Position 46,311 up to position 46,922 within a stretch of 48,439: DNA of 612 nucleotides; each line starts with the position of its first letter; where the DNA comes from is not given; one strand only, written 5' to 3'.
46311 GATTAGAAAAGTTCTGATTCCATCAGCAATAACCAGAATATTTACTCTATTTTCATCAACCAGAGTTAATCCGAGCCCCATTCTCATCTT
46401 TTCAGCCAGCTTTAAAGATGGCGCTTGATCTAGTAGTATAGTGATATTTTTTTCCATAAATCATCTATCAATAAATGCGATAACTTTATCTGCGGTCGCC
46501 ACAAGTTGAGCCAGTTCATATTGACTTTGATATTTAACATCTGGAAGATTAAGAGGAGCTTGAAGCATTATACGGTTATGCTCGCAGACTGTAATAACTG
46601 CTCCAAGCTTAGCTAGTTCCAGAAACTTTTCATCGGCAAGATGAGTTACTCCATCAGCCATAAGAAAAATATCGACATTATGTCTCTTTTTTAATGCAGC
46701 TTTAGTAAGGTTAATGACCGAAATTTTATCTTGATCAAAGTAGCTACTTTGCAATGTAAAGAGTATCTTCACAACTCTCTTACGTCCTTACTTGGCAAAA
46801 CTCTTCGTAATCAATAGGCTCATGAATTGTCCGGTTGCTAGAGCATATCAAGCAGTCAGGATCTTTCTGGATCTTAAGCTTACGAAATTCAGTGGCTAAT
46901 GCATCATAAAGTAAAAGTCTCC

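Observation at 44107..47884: Eight-gene operon joining a CysO/CysM-type thiocarboxylate cysteine pathway to a TusA/DsrEFH-like persulfide relay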

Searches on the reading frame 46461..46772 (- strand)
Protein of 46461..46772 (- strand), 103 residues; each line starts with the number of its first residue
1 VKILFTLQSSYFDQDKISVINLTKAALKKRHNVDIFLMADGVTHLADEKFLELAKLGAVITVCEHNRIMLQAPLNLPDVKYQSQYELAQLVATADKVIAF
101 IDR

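Call 3: search_protein_families(library=pfam, proteins=[window:46461-46772:-], max_evalue=0.1)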
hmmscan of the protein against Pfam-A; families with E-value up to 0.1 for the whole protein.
window:46461-46772:- (103 aa): 1 family
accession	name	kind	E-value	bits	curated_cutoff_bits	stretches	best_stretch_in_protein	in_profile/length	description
PF02635.20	DsrE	-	6.5e-05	23.5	22.7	1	1-100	1-116/116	DsrE/DsrF-like family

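Call 4: search_protein_families(library=ncbifam, proteins=[window:46461-46772:-], max_evalue=0.1)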
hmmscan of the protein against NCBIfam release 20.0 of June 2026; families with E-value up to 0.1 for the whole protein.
window:46461-46772:- (103 aa): 3 families
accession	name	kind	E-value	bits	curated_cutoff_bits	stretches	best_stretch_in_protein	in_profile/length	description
TIGR03012.1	sulf_tusD_dsrE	equivalog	0.0024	17.8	89.25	1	8-45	8-46/127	sulfurtransferase complex subunit TusD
NF001237.0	PRK00207.1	equivalog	0.032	14.2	92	0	6-44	7-46/128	sulfurtransferase complex subunit TusD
TIGR03010.1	sulf_tusC_dsrF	equivalog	0.078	12.9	94.15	0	22-49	24-49/116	sulfurtransferase complex subunit TusC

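Call 11: find_homologous_proteins(query=window:46461-46772:-, max_evalue=0.001)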
Query window:46461-46772:- (103 aa): 1 proteins with E <= 0.001 among 7 candidates.
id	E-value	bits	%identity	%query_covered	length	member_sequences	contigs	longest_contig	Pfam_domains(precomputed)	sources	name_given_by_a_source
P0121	6.1e-59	214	100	100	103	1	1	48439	-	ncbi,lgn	ncbi:MAG: hypothetical protein ACN4E2_04420 [Nitrospinota bacterium]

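Call 22: search_protein_representatives(protein=window:46461-46772:-)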
Query: 103 residues. Proteins with E-value up to 0.001 (for the whole library): 50; up to 1e-10: 5; up to 1e-30: 1. The best 50 are listed.
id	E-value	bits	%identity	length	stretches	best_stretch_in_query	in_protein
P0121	1.9e-59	213.6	100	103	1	1-103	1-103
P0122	1.3e-18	83.0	42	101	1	1-100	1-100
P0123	2.0e-18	82.4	45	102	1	1-102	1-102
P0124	2.9e-12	62.7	41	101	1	1-100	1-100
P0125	6.8e-11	58.3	38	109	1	6-100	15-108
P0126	2.6e-10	56.5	39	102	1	1-100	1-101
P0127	3.2e-10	56.2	39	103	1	1-101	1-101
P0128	1.5e-09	54.0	40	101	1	2-100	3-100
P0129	1.7e-09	53.9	39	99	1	1-99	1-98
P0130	2.4e-09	53.4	37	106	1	2-100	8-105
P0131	8.1e-09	51.7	35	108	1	7-99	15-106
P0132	1.4e-08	50.9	39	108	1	9-97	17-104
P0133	9.2e-08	48.3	43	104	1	15-100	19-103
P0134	1.8e-07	47.4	38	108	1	20-100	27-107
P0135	1.9e-07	47.3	41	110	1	5-100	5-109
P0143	6.8e-06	42.3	35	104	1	20-99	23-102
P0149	2.7e-05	40.4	32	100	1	1-99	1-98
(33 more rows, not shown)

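Call 25: find_encoding_contigs(protein=P0125, flank=6000, max_places=3)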
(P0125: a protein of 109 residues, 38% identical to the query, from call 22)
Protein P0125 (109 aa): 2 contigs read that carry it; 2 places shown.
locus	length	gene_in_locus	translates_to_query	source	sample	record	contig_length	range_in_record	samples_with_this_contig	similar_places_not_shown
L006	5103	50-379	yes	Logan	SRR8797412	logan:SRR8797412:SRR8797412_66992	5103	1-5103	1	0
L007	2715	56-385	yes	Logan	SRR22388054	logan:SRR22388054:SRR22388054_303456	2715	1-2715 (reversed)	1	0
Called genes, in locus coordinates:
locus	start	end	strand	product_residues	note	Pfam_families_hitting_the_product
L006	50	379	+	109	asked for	PF02635:DsrE (weak)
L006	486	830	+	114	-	PF02635:DsrE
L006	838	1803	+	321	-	PF00291:PALP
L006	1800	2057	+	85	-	-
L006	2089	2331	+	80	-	PF01206:TusA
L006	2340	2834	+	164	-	PF09383:NIL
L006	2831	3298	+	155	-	PF02082:Rrf2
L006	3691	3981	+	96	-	PF13560:HTH_31 (weak), PF12844:HTH_19 (weak), PF01381:HTH_3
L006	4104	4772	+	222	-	PF01135:PCMT (weak), PF05175:MTS (weak), PF02384:N6_Mtase (faint), PF06325:PrmA (weak), PF13847:Methyltransf_31, PF08241:Methyltransf_11 (faint), PF13649:Methyltransf_25 (weak), PF07669:Eco57I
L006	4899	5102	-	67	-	?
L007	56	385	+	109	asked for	PF02635:DsrE (weak)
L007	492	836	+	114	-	PF02635:DsrE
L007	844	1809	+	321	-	PF00291:PALP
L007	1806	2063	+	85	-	-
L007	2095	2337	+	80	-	PF01206:TusA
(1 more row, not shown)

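Call 26: find_encoding_contigs(protein=P0135, flank=6000, max_places=3)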
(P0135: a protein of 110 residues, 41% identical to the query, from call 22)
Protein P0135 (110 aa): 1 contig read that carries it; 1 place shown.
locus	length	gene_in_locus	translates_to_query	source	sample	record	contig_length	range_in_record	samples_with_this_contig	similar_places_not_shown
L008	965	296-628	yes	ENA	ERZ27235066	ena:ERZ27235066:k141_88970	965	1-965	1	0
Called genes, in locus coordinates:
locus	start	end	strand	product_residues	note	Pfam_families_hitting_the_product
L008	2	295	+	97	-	?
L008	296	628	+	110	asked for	PF02635:DsrE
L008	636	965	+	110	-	?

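Call 30: find_related_loci(query=A2, collection=genome_contigs, flank=7000)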
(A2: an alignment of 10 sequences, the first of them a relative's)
Query A2 (109 aa) in genome_contigs; peptide patterns used: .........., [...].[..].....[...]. (x = any residue, [..] = any of these).
178 stretches matched a pattern; 128 encode a relative of the query (tblastn E <= 1e-3); the best 80 are kept; 80 distinct loci.
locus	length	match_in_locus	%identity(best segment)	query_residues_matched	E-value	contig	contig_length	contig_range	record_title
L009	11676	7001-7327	94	1-109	2e-67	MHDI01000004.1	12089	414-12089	MAG: Nitrospinae bacterium RIFCSPHIGHO2_02_FULL_39_82 rifcsphigho2_02_scaffold_10721, whole genome shotgun sequence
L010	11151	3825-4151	81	1-109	3e-57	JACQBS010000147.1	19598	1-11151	MAG: Nitrospinota bacterium isolate NC_groundwater_948_Pr1_S-0.2um_39_25 Montesol18-Sp2_coassembly_scaffold_1010012, who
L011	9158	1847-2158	83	6-109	5e-56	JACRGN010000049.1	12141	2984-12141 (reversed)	MAG: Nitrospinota bacterium isolate NC_groundwater_1752_Pr3_B-0.1um_39_30 SR-2_scaffold_141_370971, whole genome shotgun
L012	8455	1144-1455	83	6-109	8e-56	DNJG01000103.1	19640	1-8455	MAG TPA_asm: Nitrospinota bacterium isolate UBA9963 contig_1819, whole genome shotgun sequence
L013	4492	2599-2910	80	6-109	3e-54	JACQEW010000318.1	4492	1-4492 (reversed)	MAG: Nitrospinota bacterium isolate NC_groundwater_1031_Pr1_S-0.65um_41_11 Montesol18_Sp65_coassembly_scaffold_1311839,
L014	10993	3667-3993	75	1-109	5e-53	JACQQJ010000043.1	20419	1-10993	MAG: Nitrospinota bacterium isolate NC_groundwater_1330_Ag_S-0.2um_39_55 S_p2_S4_coassembly_k141_910523, whole genome sh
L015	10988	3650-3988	75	6-109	3e-52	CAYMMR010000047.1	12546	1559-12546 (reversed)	MAG TPA_asm: uncultured Nitrospinota bacterium isolate binchicken_co21_483 genome assembly, contig: NODE_3659_length_125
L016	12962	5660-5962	71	9-109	1e-44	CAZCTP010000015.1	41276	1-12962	MAG TPA_asm: uncultured Thermodesulfobacteriota bacterium isolate binchicken_co172_233 genome assembly, contig: NODE_582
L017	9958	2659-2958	66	10-108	5e-41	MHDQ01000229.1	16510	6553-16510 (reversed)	MAG: Nitrospinae bacterium RIFCSPLOWO2_12_FULL_45_22 rifcsplowo2_12_scaffold_4264, whole genome shotgun sequence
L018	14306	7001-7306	59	7-108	8e-40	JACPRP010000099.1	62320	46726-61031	MAG: Chloroflexi bacterium isolate NC_groundwater_682_Ag_B-0.1um_59_33 B2_S2_coassemblyk141_3263591, whole genome shotgu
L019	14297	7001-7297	64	10-108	1e-37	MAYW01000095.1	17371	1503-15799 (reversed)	MAG: Candidatus Scalindua rubra isolate BSI-1 SCARUB_contig000095, whole genome shotgun sequence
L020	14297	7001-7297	61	10-108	4e-37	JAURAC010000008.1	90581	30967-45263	MAG: Candidatus Subterrananammoxibius californiae isolate Bin_309 NODE_8_length_90581_cov_22.308519, whole genome shotgu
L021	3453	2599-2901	64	8-108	4e-37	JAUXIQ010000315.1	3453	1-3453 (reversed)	MAG: Nitrospinota bacterium isolate CSMAG_3060 CSMAG_3060_k127_5177502_length_3453_cov_41.0000, whole genome shotgun seq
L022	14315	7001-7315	56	6-108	5e-35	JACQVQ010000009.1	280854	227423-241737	MAG: Planctomycetota bacterium isolate NC_groundwater_1467_Ag_S-0.65um_52_288 S_p65_S5_coassembly_k141_4428478, whole ge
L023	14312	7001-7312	60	6-108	3e-35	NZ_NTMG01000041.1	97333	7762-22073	Candidatus Methanoperedens sp. BLZ2 CMPBLZ2contig_142, whole genome shotgun sequence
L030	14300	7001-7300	59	9-108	9e-34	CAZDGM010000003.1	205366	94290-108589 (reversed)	MAG TPA_asm: uncultured Thermodesulfobacteriota bacterium isolate binchicken_co30_4 genome assembly, contig: NODE_69_len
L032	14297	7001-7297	60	10-108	2e-33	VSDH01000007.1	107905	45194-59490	MAG: Candidatus Scalindua sediminis isolate MohnsGC08_192 NODE_7_length_107905_cov_55.917266, whole genome shotgun seque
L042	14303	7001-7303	54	8-108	6e-32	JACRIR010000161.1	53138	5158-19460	MAG: Candidatus Poribacteria bacterium isolate NC_groundwater_1808_Pr3_B-0.1um_54_35 SR-2_scaffold_141_1884091, whole ge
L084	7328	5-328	44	11-108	4e-24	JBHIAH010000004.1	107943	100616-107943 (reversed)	MAG: Candidatus Methylomirabilales bacterium isolate K_3_bin.12 NODE_14_length_107943_cov_21.578832, whole genome shotgu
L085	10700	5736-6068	46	9-108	3e-23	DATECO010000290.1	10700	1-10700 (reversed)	MAG TPA_asm: Nitrospiria bacterium isolate SMAG_U8274 k141_685371, whole genome shotgun sequence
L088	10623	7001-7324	45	11-108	4e-22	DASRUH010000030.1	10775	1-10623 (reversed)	MAG TPA_asm: Candidatus Methylomirabilis sp. isolate SMAG_U7959 k141_1256148, whole genome shotgun sequence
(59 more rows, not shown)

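Call 43: search_solved_structures(query=A1, max_evalue=1)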
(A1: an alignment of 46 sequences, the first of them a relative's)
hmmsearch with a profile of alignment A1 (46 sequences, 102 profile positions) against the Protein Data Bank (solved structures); distinct sequences matched with E-value up to 1: 7.
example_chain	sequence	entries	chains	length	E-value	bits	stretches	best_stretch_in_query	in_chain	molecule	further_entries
1jx7_A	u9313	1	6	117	2.7e-07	33.7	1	13-101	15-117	HYPOTHETICAL PROTEIN YCHN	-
2hy5_A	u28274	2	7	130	1.6e-06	31.1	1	1-76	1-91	Putative sulfurtransferase dsrE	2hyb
3mc3_A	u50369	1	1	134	8.5e-05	25.6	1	1-101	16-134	DsrE/DsrF-like family protein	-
2d1p_A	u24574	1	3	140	0.00025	24.1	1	1-76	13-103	Hypothetical UPF0163 protein yheN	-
3pnx_A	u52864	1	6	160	0.061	16.5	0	2-50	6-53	Putative sulfurtransferase dsrE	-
4rxu_A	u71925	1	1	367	0.09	15.9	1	3-84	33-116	Periplasmic sugar-binding protein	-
2qs7_A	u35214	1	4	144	0.47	13.6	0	3-51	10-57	Uncharacterized protein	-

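Call 60: find_homologous_proteins(query=A1, max_evalue=0.001)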
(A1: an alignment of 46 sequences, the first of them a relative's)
Query A1 (46 sequences) (103 aa, profile of the alignment): 100 proteins with E <= 0.001 among 3329 candidates.
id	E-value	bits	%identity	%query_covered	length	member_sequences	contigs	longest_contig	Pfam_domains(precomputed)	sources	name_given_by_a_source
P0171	1.1e-37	146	45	96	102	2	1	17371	PF02635.21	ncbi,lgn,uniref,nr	ncbi:MAG: DsrE/DsrF-like family protein [Candidatus Scalindua rubra]|uniref:DsrE/DsrF-like family pr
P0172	1.2e-37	146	44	96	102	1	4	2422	PF02635.21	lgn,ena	-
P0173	6.4e-37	143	40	96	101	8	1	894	PF02635.21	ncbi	-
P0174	8.7e-37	143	41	96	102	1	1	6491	PF02635.21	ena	-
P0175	1.3e-36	142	34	97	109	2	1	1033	PF02635.21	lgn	-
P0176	1.6e-36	142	33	97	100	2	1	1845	PF02635.21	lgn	-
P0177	1.9e-36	142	34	96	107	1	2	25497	PF02635.21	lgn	-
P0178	2.8e-36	141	33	96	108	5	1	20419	PF02635.21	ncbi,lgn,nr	ncbi:MAG: DsrE family protein [Nitrospinae bacterium]|nr:DsrE family protein [Nitrospinota bacterium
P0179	4.2e-36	141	38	96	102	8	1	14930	PF02635.21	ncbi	ncbi:MAG: DsrE family protein [Candidatus Brocadiales bacterium]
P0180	6.2e-36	140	34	96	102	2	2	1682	PF02635.21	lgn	-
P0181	8.0e-36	140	38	96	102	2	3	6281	PF02635.21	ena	-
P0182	1.0e-35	139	34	96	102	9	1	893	PF02635.21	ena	-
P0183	2.0e-35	138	40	96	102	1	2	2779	PF02635.21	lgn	-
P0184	2.1e-35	138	35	96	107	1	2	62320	PF02635.21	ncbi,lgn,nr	ncbi:MAG: DsrE family protein [Chloroflexi bacterium]|nr:DsrE family protein [Chloroflexota bacteriu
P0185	5.0e-35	137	40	96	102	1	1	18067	PF02635.21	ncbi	ncbi:MAG: DsrE family protein [Candidatus Brocadiales bacterium]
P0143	1.4e-24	104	35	79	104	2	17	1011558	PF02635.21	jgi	jgi:sulfur relay (sulfurtransferase) complex TusBCD TusD component (DsrE family)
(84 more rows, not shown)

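Call 61: find_encoding_contigs(protein=P0143, flank=6000, max_places=3)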
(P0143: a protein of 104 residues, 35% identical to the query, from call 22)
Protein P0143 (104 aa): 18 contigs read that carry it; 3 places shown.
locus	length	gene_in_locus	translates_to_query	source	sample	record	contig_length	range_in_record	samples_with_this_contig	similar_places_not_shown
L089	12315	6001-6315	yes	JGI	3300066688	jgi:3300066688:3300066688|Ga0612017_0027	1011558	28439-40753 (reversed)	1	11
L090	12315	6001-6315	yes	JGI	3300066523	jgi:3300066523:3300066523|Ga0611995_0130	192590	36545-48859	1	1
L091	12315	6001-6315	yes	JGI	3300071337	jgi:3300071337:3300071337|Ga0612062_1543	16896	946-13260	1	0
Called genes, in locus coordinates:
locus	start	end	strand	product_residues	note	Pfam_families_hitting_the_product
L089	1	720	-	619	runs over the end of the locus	PF13205:Big_5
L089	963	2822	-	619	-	PF13205:Big_5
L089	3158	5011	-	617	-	PF13205:Big_5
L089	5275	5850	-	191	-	PF07638:Sigma70_ECF (faint), PF04542:Sigma70_r2, PF08281:Sigma70_r4_2, PF04545:Sigma70_r4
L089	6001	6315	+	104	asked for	PF02635:DsrE (faint)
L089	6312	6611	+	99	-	-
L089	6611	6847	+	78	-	-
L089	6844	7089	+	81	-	PF01206:TusA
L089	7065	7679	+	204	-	PF02517:Rce1-like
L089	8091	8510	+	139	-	-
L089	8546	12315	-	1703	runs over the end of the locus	PF00069:Pkinase, PF07714:PK_Tyr_Ser-Thr, PF01590:GAF, PF13185:GAF_2, PF13492:GAF_3, PF00512:HisKA, PF02518:HATPase_c, PF00072:Response_reg, +3 more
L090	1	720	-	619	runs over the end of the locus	PF13205:Big_5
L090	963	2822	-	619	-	PF13205:Big_5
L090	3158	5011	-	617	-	PF13205:Big_5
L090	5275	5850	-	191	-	PF07638:Sigma70_ECF (faint), PF04542:Sigma70_r2, PF08281:Sigma70_r4_2, PF04545:Sigma70_r4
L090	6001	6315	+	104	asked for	PF02635:DsrE (faint)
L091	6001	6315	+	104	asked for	PF02635:DsrE (faint)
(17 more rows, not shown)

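Call 62: find_encoding_contigs(protein=P0149, flank=6000, max_places=3)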
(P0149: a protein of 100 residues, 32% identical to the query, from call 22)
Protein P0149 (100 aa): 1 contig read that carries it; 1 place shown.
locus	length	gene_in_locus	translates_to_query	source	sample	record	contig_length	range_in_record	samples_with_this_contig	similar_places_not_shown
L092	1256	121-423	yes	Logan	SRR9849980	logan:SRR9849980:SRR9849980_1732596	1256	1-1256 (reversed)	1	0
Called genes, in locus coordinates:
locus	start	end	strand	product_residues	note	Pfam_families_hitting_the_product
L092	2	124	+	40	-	?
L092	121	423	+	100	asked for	PF02635:DsrE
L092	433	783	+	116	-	PF02635:DsrE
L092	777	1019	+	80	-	-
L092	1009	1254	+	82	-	?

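Call 64: search_protein_families(library=pfam, proteins=[L084:2016-3023:+, L084:1376-2065:+, L085:4566-5522:+, L085:7245-8390:+, L018:4166-5113:+, L018:5164-6411:+, L018:6472-6945:+, L088:5749-6891:+], max_evalue=0.001)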
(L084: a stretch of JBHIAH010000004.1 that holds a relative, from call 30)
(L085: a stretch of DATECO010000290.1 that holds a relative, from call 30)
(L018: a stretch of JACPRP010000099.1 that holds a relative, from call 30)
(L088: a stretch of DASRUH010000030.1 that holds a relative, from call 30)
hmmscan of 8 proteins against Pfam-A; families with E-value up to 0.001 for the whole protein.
L084:2016-3023:+ (335 aa): 1 family
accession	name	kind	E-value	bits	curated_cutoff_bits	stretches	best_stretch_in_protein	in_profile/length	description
PF00581.25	Rhodanese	-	3.1e-39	134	22.2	2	205-326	1-100/102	Rhodanese-like domain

L084:1376-2065:+ (229 aa): 1 family
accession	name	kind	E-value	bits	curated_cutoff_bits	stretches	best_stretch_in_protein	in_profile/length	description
PF04143.19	Sulf_transp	-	4.9e-45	154.8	27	1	2-211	87-310/310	Sulphur transport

L085:4566-5522:+ (318 aa): 1 family
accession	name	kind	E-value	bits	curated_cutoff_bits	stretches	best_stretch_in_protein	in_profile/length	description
PF01261.30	AP_endonuc_2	-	2e-45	155.9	31.1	1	53-301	1-234/249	Xylose isomerase-like TIM barrel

L085:7245-8390:+ (381 aa): 2 families
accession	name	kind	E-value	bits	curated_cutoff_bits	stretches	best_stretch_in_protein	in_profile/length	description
PF21783.3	YNCE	-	4.3e-06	26.7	27.1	0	258-319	68-128/339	YNCE-like beta-propeller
PF10282.15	Lactonase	-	3.3e-05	23.7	21.7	0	260-320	244-308/344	Lactonase, 7-bladed beta-propeller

L018:4166-5113:+ (315 aa): 1 family
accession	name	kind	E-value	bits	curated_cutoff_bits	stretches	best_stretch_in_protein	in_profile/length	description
PF02665.19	Nitrate_red_gam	-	1.3e-09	38.4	22.9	1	76-245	38-204/217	Nitrate reductase gamma subunit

L018:5164-6411:+ (415 aa): 8 families
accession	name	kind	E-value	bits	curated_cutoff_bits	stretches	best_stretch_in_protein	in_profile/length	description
PF02754.22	CCG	-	1.9e-36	124.5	20.6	2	289-376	1-84/85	Cysteine-rich domain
PF13183.11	Fer4_8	-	3.9e-11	43.8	27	1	15-100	1-68/68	4Fe-4S dicluster domain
PF13534.11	Fer4_17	-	4.9e-08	33.8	22.2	1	18-101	1-61/61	4Fe-4S dicluster domain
PF13237.11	Fer4_10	-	9.8e-07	29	25.5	0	85-98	8-21/53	4Fe-4S dicluster domain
PF12838.12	Fer4_7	-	1.1e-05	26.2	27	1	19-100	2-52/52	4Fe-4S dicluster domain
PF13746.11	Fer4_18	-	3e-05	24.6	27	1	77-104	52-79/114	4Fe-4S dicluster domain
PF13187.11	Fer4_9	-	6.4e-05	23.3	27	1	18-99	1-50/52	4Fe-4S dicluster domain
PF12797.12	Fer4_2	-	0.00029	21.1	24.5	0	12-30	3-21/22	4Fe-4S binding domain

L018:6472-6945:+ (157 aa): 1 family
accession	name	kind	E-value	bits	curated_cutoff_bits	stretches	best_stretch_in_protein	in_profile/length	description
PF01597.25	GCV_H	-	1.1e-30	106.5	22.2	1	23-139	2-116/122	Glycine cleavage H-protein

L088:5749-6891:+ (380 aa): 2 families
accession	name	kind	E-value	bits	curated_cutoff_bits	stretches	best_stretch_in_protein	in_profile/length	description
PF00899.27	ThiF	-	1.2e-87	293.5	28.1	1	120-354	1-238/238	ThiF family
PF02597.26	ThiS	-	1e-15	58.5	22.5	1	22-108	1-76/76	ThiS family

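Call 81: search_protein_families(library=ncbifam, proteins=[L030:6585-7001:+], max_evalue=0.00001)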
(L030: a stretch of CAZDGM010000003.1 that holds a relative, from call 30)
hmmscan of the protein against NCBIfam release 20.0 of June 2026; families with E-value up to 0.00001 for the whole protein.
L030:6585-7001:+ (138 aa): 1 family
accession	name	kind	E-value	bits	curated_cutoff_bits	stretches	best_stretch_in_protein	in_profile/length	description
NF041370.1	desamp_Halo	equivalog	1.2e-27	96.4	130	1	2-121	2-121/133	desampylase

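Call 84: predict_structure(alignment_id=A5)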
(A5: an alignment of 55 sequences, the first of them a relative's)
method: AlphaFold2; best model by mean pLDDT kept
length: 103 residues; sequences in the alignment: 55
mean_pLDDT: 95.1   pTM: 0.88
mean pLDDT of the five models: 95.1, 94.5, 94.4, 94.0, 93.7
residues with pLDDT >= 90: 92; 70-90: 10; 50-70: 1; < 50: 0
segments of 3 or more residues with pLDDT < 50: none
pLDDT, mean of each block of 10 residues (from residue 1): 95 91 98 97 94 98 97 93 97 98 77
secondary structure, 60 per line:
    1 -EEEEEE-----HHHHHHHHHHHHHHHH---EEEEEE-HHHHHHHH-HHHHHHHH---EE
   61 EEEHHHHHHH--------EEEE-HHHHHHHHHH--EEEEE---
elements in order: E2-7 H13-28 E32-37 H39-46 H48-55 E59-63 H64-70 E79-82 H84-93 E96-100
